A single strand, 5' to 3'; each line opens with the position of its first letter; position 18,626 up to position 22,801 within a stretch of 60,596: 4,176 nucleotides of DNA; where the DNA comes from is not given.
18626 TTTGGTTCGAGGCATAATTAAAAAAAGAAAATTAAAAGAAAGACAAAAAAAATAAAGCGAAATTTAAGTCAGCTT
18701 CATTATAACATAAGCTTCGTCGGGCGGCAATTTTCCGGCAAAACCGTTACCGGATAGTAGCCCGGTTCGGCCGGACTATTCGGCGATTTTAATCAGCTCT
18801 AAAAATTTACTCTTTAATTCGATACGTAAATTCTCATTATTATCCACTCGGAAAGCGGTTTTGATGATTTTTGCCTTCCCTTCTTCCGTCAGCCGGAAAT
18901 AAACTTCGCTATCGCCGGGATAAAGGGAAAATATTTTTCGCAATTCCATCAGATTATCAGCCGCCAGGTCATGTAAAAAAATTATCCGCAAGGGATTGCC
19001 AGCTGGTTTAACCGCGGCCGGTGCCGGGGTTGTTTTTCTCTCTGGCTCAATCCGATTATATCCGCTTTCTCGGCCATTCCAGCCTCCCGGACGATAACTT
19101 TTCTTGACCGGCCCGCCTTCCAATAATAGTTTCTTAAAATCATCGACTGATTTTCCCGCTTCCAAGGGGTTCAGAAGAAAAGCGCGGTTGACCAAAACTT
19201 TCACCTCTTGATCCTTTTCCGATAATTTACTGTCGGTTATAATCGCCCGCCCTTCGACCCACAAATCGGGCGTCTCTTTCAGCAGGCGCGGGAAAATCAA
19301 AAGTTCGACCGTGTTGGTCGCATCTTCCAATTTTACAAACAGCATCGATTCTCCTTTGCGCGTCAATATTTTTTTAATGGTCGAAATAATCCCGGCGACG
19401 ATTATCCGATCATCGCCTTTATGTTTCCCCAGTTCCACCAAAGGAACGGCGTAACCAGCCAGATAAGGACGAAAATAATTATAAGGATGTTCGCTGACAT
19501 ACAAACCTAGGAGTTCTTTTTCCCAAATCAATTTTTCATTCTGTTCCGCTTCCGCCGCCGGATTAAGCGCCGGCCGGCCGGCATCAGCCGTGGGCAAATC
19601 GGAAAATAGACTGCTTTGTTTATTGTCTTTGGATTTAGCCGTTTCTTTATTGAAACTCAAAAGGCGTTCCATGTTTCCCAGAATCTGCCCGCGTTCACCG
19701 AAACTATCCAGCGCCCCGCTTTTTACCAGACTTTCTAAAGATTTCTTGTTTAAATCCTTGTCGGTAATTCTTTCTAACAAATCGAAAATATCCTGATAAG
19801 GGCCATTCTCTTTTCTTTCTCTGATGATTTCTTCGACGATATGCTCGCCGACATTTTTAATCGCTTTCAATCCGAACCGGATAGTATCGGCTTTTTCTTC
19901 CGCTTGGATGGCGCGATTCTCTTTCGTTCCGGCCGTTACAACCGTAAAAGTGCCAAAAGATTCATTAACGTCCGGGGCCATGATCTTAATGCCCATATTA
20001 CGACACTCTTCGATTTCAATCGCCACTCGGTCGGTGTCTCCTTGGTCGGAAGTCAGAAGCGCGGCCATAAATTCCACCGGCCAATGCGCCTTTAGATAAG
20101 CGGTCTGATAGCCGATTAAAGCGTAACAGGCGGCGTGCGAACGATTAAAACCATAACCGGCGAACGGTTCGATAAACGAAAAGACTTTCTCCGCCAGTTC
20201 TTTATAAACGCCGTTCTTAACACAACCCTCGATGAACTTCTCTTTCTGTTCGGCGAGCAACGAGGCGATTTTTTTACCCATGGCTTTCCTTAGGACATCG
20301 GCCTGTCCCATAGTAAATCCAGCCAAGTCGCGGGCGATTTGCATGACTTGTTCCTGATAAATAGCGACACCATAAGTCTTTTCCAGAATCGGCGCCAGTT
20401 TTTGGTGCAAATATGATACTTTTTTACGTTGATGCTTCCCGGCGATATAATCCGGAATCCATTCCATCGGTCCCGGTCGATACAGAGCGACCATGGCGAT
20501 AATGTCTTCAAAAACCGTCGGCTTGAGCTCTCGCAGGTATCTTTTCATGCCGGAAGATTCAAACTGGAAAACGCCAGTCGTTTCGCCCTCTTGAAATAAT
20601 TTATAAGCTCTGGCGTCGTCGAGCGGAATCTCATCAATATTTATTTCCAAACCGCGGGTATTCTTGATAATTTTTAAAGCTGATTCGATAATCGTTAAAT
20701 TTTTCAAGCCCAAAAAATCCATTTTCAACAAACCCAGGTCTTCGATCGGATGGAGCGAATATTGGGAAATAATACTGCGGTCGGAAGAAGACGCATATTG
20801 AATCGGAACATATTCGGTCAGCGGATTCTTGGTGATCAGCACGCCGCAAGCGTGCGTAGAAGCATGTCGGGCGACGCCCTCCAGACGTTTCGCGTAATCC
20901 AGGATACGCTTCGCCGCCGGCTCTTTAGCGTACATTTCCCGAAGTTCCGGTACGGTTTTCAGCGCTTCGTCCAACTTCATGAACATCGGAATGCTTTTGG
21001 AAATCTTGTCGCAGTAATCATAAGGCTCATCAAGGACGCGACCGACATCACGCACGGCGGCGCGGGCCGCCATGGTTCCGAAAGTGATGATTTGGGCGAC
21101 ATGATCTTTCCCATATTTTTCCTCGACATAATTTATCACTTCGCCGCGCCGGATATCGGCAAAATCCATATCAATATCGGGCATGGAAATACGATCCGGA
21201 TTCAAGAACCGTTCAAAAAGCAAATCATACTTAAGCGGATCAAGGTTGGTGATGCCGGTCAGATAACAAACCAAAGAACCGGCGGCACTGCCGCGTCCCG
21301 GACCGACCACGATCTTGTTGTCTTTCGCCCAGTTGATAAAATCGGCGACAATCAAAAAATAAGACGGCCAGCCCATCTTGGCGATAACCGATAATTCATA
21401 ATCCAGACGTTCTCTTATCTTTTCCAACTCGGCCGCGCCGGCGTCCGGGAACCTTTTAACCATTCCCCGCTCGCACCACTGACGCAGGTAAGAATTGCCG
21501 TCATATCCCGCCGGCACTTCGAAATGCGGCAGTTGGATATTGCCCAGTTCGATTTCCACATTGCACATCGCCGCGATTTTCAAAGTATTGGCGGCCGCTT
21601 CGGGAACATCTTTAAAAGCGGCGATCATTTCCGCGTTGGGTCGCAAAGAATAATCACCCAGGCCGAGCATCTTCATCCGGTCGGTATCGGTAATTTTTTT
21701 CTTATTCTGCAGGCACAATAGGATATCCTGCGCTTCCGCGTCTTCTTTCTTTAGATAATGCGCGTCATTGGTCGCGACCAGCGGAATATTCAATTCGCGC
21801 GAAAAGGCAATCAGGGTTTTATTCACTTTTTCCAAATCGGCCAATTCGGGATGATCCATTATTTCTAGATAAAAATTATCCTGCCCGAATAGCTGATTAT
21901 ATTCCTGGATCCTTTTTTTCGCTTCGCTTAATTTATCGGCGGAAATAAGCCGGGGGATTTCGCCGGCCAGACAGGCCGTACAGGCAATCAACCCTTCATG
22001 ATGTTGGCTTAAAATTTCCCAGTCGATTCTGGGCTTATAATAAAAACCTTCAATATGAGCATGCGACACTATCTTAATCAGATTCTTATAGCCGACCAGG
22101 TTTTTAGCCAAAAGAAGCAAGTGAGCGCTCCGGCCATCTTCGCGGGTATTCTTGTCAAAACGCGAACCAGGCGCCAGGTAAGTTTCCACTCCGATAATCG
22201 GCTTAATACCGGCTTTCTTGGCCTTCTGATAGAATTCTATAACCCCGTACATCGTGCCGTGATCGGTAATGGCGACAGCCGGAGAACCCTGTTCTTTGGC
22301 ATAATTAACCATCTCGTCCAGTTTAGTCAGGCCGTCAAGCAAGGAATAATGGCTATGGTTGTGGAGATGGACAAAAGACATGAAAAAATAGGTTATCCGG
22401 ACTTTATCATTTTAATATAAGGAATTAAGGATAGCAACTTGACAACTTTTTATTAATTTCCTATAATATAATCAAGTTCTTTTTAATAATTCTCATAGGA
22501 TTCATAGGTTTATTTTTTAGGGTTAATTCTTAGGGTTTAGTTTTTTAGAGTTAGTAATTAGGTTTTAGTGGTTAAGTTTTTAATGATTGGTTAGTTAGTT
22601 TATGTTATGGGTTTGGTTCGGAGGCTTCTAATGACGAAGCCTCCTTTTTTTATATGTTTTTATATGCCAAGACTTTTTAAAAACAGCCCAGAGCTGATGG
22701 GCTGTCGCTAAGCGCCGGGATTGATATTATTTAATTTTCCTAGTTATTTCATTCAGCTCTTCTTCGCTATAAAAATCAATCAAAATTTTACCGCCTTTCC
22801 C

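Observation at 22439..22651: Promoter-to-terminator non-coding unit with 11 UAG triplets and an 89-nt C-free tract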

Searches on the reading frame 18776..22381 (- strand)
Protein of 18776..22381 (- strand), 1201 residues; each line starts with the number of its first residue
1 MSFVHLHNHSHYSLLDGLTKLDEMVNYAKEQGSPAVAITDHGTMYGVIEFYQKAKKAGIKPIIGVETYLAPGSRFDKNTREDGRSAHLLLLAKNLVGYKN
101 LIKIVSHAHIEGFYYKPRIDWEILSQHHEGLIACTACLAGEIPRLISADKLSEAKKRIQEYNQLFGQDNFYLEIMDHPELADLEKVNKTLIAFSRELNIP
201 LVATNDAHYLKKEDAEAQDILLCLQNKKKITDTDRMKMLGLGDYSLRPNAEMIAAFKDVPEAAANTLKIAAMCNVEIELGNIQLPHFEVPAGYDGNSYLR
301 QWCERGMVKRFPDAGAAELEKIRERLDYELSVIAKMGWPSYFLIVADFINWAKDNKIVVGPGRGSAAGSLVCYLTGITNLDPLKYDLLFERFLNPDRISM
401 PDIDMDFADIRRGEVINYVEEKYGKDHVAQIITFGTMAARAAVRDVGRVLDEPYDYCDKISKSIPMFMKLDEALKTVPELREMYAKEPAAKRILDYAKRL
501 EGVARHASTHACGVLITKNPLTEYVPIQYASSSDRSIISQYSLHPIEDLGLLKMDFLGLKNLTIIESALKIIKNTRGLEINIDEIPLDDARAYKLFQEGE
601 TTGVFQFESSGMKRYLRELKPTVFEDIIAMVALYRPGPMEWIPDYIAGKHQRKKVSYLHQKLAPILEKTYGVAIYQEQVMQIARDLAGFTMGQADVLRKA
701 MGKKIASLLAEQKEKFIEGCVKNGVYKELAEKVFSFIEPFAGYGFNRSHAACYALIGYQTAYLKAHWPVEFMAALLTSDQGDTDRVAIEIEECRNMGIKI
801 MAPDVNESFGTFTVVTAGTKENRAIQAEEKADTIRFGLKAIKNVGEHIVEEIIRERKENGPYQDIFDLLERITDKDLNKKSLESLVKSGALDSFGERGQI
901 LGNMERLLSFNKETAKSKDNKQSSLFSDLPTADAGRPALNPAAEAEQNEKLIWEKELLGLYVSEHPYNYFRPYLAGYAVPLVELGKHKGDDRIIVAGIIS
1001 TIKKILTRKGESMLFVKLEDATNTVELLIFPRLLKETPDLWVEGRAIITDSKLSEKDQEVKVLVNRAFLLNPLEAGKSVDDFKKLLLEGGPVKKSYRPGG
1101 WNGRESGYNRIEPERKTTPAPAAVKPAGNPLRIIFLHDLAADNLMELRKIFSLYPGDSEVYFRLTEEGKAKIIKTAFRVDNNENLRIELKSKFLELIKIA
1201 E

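Call 9: search_protein_families(library=pfam, proteins=[window:18776-22381:-])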
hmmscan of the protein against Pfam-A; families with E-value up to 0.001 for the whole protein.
window:18776-22381:- (1201 aa): 5 families
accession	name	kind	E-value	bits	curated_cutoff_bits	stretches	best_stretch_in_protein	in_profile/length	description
PF07733.18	DNA_pol3_alpha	-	1e-103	346.9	23.9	1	297-558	1-260/260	Bacterial DNA polymerase III alpha NTPase domain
PF17657.6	DNA_pol3_finger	-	9.8e-66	220.6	22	1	561-724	1-166/166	Bacterial DNA polymerase III alpha subunit finger domain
PF02811.25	PHP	-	1.4e-60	204.8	26.4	1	5-177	1-164/164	PHP domain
PF14579.12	HHH_6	-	1.3e-27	96.2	25.6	1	797-896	1-85/90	Helix-hairpin-helix motif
PF01336.31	tRNA_anti-codon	-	1.5e-05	25.3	27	1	994-1066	2-71/75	OB-fold nucleic acid binding domain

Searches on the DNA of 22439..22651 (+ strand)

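Call 96: search_dna_similar(query=window:22439-22651:+, collection=phages, mode=distant, max_evalue=0.001, max_rows=5)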
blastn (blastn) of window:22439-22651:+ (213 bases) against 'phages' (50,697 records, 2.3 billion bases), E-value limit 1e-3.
No match.
